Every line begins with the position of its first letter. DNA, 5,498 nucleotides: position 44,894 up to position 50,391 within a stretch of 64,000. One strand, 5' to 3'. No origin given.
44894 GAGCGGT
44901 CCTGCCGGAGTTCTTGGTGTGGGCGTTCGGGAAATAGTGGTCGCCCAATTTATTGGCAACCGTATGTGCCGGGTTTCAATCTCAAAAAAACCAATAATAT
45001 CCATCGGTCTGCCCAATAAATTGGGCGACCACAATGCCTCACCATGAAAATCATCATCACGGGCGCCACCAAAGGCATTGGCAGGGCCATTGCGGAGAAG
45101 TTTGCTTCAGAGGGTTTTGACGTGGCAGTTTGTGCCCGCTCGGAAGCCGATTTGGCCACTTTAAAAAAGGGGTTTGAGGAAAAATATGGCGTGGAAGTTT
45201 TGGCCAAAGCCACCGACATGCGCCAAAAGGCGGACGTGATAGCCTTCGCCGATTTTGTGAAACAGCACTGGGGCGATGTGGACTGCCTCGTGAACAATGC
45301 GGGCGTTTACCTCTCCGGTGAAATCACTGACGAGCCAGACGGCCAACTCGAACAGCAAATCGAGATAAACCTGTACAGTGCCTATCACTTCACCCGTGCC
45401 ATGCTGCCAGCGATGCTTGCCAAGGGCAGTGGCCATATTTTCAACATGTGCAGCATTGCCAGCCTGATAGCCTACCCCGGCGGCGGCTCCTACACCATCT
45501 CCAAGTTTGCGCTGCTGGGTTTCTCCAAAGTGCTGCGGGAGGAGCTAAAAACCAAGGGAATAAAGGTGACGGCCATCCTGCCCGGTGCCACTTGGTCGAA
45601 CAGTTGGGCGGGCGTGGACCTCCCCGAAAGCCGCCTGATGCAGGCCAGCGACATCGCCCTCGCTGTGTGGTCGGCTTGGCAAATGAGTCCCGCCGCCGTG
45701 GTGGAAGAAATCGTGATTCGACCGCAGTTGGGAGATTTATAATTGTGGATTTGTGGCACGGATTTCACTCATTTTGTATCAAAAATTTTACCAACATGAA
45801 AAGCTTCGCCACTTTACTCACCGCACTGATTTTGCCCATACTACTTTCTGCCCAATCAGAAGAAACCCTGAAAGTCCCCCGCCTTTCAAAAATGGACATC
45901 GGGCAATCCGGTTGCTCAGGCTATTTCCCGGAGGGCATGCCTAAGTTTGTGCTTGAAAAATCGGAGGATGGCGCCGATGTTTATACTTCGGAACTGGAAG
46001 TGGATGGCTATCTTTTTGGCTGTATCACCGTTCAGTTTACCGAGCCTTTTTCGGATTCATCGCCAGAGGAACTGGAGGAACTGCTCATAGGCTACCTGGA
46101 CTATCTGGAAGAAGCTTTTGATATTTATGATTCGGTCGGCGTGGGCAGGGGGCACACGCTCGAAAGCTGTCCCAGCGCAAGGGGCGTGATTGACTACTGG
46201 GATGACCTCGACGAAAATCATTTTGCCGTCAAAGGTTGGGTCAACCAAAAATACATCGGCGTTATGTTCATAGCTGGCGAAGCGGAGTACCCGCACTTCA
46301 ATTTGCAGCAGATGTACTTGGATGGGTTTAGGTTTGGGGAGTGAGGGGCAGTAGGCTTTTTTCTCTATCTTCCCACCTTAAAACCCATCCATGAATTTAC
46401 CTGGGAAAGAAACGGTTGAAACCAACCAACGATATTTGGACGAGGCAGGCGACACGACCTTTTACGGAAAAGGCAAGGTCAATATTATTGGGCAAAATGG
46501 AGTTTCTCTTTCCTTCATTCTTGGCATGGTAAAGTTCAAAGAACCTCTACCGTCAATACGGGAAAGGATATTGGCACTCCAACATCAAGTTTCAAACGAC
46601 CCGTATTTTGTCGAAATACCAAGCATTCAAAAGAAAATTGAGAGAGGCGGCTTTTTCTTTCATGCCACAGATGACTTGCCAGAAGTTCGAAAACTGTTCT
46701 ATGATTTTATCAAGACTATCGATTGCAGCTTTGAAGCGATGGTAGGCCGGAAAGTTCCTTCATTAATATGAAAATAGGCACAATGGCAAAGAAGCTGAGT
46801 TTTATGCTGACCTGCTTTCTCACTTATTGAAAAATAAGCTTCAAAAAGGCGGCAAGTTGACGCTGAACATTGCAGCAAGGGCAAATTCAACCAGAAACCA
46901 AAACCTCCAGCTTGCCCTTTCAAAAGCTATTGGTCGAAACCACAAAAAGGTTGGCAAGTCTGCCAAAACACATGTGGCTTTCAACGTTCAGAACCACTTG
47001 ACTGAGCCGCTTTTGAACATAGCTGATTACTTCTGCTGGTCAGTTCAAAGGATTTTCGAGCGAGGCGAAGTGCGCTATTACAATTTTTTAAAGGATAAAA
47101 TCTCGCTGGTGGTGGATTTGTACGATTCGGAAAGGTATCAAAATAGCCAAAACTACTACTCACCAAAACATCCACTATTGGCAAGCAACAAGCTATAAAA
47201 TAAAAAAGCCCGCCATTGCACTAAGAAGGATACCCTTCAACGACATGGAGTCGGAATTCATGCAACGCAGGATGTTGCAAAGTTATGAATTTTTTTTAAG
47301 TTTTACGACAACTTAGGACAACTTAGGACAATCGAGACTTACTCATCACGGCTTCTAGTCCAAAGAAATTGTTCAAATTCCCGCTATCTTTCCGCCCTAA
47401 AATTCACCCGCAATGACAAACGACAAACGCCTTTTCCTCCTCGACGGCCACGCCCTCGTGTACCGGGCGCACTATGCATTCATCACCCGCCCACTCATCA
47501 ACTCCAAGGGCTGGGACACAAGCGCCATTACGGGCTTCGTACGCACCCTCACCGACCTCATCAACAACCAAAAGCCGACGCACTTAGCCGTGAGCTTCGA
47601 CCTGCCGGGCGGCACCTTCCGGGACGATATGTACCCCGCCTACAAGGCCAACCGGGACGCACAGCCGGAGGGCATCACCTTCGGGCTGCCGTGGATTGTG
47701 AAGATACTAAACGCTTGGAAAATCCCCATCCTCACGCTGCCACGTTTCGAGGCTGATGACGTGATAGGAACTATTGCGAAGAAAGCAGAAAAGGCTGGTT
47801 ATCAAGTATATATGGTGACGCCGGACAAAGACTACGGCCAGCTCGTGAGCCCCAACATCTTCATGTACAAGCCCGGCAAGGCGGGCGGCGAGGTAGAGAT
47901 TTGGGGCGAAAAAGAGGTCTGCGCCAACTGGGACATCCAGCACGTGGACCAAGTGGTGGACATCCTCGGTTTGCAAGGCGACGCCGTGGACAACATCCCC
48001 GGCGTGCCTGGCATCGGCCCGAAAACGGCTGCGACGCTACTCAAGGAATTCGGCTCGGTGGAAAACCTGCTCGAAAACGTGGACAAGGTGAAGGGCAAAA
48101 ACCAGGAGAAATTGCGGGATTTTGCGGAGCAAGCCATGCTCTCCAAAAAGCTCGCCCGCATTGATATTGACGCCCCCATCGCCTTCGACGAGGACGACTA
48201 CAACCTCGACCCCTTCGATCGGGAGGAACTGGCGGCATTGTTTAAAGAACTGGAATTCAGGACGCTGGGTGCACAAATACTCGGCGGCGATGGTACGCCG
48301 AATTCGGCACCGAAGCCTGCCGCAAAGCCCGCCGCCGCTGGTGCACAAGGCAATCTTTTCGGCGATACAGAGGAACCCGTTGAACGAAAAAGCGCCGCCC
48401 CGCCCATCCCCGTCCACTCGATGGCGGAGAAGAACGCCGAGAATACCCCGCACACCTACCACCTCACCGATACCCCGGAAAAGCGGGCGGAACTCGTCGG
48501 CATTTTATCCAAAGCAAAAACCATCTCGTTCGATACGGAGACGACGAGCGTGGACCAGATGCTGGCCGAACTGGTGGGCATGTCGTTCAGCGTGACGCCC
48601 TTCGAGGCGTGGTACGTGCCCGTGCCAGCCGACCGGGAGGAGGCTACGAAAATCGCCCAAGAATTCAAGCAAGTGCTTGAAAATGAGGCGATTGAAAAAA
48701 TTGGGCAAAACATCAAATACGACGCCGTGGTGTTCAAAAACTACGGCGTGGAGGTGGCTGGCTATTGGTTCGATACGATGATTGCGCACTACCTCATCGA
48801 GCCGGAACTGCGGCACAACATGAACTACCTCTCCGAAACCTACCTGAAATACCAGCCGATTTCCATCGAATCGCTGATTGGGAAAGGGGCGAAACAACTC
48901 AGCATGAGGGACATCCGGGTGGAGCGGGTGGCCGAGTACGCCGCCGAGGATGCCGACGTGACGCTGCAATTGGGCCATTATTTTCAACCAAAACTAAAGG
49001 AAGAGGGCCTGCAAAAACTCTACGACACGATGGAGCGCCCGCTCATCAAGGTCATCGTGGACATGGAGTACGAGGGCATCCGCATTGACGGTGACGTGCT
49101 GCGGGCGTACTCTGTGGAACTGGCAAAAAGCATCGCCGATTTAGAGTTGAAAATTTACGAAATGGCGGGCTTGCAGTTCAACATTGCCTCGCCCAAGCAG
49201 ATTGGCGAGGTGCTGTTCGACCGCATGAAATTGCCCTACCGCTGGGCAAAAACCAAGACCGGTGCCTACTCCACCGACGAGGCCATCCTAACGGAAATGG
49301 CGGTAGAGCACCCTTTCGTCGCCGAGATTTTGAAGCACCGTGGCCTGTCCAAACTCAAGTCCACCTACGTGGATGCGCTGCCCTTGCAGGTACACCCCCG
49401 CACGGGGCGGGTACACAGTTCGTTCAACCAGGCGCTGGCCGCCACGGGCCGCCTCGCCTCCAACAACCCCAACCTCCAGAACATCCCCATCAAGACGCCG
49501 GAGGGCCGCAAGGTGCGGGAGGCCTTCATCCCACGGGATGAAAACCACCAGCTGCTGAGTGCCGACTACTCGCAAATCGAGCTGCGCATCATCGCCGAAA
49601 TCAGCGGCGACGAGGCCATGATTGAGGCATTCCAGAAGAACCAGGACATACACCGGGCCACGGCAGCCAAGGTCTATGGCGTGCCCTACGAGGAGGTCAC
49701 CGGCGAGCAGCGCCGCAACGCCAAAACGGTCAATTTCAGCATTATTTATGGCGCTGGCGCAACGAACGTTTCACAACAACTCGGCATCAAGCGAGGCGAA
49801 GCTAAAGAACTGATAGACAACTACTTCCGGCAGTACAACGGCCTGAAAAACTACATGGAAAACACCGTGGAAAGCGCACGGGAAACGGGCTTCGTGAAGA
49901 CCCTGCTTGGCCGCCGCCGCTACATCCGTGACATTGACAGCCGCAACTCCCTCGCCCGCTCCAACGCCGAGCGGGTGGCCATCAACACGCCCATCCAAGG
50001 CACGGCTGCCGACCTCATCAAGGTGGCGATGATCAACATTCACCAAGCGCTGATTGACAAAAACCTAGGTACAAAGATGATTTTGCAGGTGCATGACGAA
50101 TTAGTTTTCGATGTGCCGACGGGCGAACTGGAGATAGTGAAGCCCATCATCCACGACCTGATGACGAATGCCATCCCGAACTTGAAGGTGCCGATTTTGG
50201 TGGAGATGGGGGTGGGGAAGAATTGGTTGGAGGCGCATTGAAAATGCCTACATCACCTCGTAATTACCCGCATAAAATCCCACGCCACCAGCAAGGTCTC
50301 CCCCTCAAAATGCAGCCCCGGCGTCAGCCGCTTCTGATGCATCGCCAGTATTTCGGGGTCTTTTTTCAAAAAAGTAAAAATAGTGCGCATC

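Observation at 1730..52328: Intergenic spacers are filled with locus-specific short-word tandem arrays mirrored into long imperfect palindromes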

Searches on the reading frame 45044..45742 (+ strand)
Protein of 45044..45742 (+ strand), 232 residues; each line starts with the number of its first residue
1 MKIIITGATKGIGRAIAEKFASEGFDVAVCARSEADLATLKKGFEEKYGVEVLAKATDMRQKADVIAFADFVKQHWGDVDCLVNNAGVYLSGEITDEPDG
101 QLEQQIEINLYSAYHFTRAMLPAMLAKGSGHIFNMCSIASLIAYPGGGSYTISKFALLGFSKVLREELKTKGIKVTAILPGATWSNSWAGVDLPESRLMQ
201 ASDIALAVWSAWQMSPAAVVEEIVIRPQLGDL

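Call 72: search_protein_families(library=pfam, proteins=[window:45044-45742:+])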
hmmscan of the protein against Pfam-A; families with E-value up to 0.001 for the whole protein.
window:45044-45742:+ (232 aa): 4 families
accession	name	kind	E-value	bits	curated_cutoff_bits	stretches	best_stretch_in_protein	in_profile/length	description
PF00106.31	adh_short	-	5.3e-52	176.6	26.6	1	3-186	3-185/195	short chain dehydrogenase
PF13561.12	adh_short_C2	-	2.7e-38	132.3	27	1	7-194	1-187/236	Enoyl-(Acyl carrier protein) reductase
PF08659.16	KR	-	4.9e-08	33.5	22.6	1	3-165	3-164/180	KR domain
PF08643.16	DUF1776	-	1.6e-05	24.9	25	1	8-178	12-194/294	Fungal family of unknown function (DUF1776)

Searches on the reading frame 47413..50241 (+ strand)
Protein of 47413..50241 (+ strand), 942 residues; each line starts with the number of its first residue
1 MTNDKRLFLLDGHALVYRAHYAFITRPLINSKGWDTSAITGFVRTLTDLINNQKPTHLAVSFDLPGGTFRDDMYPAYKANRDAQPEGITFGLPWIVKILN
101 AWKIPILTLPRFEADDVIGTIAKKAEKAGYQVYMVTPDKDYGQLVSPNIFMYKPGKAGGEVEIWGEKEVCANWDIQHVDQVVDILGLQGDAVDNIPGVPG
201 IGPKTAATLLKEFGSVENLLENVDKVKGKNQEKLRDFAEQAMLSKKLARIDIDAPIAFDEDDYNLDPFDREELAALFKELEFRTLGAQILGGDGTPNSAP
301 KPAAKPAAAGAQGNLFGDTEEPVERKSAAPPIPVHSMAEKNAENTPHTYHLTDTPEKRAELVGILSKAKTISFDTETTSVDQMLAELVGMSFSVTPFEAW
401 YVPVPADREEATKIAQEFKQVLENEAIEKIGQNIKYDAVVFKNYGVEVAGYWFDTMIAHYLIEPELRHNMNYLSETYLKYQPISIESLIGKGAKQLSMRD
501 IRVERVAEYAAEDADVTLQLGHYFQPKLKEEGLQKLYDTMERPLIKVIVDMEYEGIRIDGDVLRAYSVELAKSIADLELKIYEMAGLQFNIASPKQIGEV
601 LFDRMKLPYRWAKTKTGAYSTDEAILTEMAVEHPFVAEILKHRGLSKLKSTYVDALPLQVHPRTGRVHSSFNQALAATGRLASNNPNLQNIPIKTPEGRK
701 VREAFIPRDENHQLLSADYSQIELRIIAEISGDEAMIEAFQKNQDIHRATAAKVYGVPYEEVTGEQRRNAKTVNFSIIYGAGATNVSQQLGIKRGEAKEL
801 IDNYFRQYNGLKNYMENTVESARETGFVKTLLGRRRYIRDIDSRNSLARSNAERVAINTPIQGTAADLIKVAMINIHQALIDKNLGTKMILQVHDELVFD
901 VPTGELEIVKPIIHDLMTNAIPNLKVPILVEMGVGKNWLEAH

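Call 18: search_protein_families(library=pfam, proteins=[window:47413-50241:+])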
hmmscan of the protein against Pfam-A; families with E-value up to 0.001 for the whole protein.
window:47413-50241:+ (942 aa): 6 families
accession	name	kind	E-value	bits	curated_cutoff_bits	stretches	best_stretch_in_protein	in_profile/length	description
PF00476.26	DNA_pol_A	-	8.5e-161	535.6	34.3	1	562-940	3-381/381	DNA polymerase family A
PF02739.22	5_3_exonuc_N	-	8.5e-51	172.4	34.3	1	6-173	1-163/164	5'-3' exonuclease, N-terminal resolvase-like domain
PF01612.26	DNA_pol_A_exo1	-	2.7e-33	115.6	23.6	1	350-528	2-172/173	3'-5' exonuclease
PF01367.25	5_3_exonuc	-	6.4e-33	113.6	40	1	179-271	4-97/97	5'-3' exonuclease, C-terminal SAM fold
PF22619.2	DNA_polI_exo1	-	8e-13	48.8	27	1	385-500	13-123/140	DNA polymerase I, ribonuclease H-like domain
PF14520.12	HHH_5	-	0.00028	21.7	27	0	197-222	6-32/57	Helix-hairpin-helix domain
